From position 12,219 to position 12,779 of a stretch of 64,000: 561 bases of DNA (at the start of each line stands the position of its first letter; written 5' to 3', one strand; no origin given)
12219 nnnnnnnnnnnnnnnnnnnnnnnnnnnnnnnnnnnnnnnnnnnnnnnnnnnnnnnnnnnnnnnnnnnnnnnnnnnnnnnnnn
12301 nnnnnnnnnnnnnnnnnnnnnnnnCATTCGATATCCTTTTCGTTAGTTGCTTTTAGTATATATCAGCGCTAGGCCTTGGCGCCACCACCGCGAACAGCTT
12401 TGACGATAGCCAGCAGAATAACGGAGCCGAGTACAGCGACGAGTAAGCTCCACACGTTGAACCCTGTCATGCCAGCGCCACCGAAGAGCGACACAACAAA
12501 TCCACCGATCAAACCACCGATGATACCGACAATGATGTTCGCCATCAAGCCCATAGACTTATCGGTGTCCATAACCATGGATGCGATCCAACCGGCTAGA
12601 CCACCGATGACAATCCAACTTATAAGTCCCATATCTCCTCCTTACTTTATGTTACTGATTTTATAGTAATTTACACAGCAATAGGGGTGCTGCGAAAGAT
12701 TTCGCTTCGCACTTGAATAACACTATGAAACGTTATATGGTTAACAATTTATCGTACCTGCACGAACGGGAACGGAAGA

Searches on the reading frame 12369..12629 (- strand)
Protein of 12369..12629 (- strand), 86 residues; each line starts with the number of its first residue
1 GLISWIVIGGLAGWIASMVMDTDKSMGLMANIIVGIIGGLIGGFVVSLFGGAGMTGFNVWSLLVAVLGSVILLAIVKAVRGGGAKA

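Call 5: search_protein_families(library=pfam, proteins=[window:12369-12629:-], max_evalue=1)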
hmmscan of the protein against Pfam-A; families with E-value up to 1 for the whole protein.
window:12369-12629:- (86 aa): 2 families
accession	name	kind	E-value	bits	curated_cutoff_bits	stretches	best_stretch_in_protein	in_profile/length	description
PF04226.18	Transgly_assoc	-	4.8e-11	43.1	25.3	1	32-81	1-49/49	Transglycosylase associated protein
PF20389.3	DUF6684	-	0.066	13.8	24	1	18-78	4-66/79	Family of unknown function (DUF6684)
